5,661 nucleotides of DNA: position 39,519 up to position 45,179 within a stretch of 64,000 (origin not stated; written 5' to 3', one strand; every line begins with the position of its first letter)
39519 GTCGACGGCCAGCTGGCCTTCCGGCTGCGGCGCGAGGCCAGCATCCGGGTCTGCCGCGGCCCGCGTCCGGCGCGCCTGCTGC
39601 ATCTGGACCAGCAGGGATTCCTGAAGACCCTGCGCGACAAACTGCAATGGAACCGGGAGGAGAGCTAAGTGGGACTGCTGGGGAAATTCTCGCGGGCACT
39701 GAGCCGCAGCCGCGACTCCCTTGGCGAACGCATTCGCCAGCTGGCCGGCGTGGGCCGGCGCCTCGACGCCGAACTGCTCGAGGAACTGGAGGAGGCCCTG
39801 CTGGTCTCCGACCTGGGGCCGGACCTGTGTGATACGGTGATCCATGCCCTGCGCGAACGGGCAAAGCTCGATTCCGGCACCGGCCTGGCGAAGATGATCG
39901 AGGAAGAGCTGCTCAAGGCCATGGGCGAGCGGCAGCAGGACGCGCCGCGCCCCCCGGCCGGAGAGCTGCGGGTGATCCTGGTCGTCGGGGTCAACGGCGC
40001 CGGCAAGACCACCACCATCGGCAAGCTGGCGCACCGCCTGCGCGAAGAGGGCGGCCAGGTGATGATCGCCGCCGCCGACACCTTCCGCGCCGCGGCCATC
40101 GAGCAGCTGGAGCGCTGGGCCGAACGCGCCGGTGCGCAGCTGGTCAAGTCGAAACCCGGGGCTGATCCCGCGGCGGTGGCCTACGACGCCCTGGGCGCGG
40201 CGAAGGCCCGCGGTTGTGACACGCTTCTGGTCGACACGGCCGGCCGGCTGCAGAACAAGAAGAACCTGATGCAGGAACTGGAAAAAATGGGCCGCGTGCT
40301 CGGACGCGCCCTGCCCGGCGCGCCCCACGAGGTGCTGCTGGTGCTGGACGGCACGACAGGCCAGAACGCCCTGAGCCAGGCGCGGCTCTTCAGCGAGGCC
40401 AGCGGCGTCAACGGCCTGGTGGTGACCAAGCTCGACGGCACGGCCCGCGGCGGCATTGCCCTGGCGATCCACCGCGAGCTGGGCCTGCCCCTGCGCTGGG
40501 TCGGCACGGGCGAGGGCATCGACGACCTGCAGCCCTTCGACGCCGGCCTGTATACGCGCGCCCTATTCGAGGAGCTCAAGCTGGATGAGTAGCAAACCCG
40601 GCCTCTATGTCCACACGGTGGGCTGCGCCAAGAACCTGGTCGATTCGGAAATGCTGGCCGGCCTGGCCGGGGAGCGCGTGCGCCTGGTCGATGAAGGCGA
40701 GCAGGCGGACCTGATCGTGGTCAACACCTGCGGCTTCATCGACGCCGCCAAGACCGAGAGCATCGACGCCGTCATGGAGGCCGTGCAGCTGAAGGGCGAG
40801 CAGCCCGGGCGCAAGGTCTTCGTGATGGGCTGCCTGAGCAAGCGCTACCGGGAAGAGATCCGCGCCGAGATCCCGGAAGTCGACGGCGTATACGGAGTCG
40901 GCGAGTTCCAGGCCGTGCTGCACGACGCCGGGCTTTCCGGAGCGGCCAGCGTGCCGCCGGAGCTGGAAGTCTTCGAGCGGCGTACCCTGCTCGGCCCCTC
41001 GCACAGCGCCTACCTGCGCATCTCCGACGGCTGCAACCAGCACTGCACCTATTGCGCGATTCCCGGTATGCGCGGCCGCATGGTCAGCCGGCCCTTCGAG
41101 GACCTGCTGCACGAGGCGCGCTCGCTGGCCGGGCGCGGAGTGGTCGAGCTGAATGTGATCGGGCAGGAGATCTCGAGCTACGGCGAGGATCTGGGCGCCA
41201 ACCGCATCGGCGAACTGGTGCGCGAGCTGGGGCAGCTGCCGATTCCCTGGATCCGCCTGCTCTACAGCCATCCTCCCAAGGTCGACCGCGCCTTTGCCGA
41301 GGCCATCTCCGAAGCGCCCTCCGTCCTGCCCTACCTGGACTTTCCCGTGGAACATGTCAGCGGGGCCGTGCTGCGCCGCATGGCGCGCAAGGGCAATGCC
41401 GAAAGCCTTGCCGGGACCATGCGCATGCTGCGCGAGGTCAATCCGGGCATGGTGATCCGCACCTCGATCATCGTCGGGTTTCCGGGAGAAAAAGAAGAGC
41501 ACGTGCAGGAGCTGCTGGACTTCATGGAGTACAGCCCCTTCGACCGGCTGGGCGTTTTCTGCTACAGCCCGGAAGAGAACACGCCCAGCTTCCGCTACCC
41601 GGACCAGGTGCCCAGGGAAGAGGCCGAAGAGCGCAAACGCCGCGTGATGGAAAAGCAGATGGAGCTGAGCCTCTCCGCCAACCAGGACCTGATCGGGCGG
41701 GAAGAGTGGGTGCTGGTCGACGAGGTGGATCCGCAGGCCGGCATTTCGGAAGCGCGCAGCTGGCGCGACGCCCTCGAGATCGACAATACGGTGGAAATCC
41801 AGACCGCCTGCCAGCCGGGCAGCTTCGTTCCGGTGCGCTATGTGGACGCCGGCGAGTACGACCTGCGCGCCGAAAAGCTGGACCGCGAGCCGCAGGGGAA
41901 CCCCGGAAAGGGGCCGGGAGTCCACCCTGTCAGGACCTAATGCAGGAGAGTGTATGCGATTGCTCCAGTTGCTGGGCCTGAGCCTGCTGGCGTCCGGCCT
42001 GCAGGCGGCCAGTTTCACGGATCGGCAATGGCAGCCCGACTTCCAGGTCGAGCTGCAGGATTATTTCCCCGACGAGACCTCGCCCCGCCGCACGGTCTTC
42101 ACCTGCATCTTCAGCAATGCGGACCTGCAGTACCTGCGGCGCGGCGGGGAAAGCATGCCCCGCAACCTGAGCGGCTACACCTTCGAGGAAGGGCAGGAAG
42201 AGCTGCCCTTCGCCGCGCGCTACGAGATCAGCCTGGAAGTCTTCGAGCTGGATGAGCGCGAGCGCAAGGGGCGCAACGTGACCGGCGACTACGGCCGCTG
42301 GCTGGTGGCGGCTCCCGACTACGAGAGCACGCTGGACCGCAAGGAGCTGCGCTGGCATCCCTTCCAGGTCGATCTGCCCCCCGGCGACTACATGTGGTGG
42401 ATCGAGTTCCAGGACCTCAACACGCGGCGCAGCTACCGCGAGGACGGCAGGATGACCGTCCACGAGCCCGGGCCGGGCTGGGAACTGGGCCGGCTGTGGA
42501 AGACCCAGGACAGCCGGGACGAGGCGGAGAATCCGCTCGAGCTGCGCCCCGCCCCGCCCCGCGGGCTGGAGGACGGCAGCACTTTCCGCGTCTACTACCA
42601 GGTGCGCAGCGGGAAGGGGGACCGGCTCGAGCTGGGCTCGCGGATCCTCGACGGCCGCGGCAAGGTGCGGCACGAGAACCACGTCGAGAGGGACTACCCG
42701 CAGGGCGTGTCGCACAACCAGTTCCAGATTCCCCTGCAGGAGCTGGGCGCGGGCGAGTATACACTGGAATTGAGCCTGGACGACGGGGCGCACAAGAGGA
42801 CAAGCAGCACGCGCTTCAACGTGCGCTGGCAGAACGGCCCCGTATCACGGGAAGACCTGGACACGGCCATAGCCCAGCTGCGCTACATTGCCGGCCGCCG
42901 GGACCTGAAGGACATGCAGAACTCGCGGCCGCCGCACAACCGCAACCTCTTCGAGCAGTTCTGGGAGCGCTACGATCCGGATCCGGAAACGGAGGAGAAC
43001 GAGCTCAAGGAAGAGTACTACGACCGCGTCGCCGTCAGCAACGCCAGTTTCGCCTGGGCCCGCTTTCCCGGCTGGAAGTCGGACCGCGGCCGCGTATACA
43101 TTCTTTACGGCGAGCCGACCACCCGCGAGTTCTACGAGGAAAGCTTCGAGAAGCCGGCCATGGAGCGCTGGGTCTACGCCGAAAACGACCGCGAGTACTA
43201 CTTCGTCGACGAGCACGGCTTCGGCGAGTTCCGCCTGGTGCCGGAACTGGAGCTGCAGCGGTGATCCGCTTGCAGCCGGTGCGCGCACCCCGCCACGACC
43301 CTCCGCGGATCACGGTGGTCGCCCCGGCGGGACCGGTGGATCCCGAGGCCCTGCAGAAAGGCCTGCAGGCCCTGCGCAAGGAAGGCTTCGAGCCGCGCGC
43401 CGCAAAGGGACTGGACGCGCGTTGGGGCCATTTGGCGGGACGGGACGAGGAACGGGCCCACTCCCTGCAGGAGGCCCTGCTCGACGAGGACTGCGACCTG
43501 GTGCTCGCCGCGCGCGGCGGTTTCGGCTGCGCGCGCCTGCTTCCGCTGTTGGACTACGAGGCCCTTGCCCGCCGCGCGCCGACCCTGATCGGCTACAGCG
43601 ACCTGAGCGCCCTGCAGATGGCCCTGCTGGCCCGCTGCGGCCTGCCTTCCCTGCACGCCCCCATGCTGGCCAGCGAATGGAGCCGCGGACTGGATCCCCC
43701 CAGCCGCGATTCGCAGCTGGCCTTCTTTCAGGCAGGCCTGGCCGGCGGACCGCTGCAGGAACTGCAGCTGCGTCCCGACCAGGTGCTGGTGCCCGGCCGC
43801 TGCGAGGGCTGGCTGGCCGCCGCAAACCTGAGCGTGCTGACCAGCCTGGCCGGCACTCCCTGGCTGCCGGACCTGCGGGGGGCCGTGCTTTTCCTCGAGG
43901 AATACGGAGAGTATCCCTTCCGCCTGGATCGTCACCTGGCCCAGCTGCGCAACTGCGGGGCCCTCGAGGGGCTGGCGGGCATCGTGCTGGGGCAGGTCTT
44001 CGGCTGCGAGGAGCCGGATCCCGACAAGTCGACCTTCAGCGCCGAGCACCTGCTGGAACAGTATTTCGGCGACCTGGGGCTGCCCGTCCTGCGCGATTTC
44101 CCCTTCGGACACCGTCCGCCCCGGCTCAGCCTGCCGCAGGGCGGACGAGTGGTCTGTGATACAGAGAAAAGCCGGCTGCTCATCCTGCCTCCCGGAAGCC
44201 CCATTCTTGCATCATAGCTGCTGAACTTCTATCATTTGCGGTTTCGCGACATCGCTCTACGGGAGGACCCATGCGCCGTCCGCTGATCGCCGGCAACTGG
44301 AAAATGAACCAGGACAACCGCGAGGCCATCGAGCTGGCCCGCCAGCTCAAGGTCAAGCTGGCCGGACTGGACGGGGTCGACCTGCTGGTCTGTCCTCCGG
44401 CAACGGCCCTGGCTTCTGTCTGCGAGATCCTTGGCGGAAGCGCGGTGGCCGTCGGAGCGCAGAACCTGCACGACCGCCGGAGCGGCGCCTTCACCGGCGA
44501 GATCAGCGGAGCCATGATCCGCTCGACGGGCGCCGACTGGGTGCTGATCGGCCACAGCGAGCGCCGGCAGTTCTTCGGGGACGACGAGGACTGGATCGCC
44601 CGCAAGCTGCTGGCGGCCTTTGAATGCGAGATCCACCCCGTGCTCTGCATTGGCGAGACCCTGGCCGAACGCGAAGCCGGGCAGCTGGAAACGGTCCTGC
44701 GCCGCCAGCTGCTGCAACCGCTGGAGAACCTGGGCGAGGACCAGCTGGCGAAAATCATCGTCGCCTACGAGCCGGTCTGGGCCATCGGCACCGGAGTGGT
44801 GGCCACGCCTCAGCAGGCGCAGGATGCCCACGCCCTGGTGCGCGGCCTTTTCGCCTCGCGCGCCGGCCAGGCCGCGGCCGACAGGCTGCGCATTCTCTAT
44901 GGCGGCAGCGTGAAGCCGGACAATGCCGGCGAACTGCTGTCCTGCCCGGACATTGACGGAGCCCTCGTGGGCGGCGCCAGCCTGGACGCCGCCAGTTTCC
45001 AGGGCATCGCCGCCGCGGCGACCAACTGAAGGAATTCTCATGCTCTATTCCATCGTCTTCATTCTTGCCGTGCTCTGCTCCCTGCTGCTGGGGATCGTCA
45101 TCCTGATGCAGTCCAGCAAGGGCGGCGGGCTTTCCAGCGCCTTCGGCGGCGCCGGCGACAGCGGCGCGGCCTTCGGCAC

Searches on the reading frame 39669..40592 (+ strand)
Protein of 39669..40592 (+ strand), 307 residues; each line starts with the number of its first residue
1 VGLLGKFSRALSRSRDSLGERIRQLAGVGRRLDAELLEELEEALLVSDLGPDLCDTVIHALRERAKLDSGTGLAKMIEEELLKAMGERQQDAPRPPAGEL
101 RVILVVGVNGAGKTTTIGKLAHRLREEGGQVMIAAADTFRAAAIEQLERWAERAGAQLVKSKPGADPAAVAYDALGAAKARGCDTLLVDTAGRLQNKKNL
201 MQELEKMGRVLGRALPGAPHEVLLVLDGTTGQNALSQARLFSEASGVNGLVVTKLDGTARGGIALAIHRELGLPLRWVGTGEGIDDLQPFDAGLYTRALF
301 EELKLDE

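Call 33: search_protein_families(library=pfam, proteins=[window:39669-40592:+], max_evalue=0.001)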
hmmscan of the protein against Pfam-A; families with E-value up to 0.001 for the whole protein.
window:39669-40592:+ (307 aa): 10 families
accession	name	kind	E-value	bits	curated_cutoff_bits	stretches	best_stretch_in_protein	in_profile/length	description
PF00448.28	SRP54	-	2.2e-74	249.8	22.7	1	101-300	2-195/196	SRP54-type protein, GTPase domain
PF02881.24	SRP54_N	-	1.8e-08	34.9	22.4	1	18-81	1-75/75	SRP54-type protein, helical bundle domain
PF13191.12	AAA_16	-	3.8e-08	34.4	32.6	1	94-237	18-149/167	AAA ATPase domain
PF13604.12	AAA_30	-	2.6e-07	31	27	1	87-198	4-104/191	AAA domain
PF00005.33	ABC_tran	-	3.6e-05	24.8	25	1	102-178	13-80/137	ABC transporter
PF03308.22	MeaB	-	3.6e-05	23.4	23.1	1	94-137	27-70/273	Methylmalonyl Co-A mutase-associated GTPase MeaB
PF13401.12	AAA_22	-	8.7e-05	23.3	27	1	101-209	6-109/130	AAA domain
PF25199.1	nSTAND_NTPase5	-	0.00017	21.9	34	1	95-147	36-90/145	Novel STAND NTPase 5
PF06414.18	Zeta_toxin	-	0.00038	20.4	22.3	1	101-143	17-58/199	Zeta toxin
PF13245.12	AAA_19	-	0.00063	20.4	25.1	1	100-204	11-114/134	AAA domain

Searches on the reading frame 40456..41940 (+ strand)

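Call 33: search_protein_families(library=pfam, proteins=[window:40456-41940:+], max_evalue=0.001)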
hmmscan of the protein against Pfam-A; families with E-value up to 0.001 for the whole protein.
window:40456-41940:+ (494 aa): 3 families
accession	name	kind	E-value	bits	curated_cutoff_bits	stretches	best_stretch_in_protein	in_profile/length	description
PF00919.26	UPF0004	-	3.5e-23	81.9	27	1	50-147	2-98/98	Uncharacterized protein family UPF0004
PF04055.27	Radical_SAM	-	2.2e-22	80.4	29.5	1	189-357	3-166/166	Radical SAM superfamily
PF18693.7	TRAM_2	-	3.8e-11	43.4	27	1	413-473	1-61/63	TRAM domain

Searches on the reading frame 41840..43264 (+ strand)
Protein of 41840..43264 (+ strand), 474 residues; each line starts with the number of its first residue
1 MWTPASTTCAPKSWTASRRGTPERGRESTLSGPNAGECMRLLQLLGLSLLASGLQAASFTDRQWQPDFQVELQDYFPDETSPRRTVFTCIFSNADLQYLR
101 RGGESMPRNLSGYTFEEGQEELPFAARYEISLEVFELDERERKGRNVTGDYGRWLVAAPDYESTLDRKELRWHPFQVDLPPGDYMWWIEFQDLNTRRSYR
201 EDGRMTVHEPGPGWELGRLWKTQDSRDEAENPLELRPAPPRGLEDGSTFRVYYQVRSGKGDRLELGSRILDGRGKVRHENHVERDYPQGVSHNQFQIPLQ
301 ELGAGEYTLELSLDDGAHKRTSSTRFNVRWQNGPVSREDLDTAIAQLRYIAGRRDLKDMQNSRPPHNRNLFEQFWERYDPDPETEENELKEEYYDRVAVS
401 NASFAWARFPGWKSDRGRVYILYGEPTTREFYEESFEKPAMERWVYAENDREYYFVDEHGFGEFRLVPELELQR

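Call 44: search_protein_families(library=pfam, proteins=[window:41840-43264:+], max_evalue=0.001)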
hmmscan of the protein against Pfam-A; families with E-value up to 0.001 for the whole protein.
window:41840-43264:+ (474 aa): 1 family
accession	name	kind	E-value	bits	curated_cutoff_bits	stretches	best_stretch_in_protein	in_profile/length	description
PF20094.4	GWxTD_dom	-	2.3e-15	57.2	26.9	1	339-451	29-131/172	GWxTD domain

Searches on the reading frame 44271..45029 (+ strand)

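Call 44: search_protein_families(library=pfam, proteins=[window:44271-45029:+], max_evalue=0.001)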
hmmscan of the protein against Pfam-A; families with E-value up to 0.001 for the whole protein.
window:44271-45029:+ (252 aa): 1 family
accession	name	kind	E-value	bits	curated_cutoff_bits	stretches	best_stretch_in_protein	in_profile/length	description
PF00121.24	TIM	-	9e-90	300.9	20.1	1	4-249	1-244/245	Triosephosphate isomerase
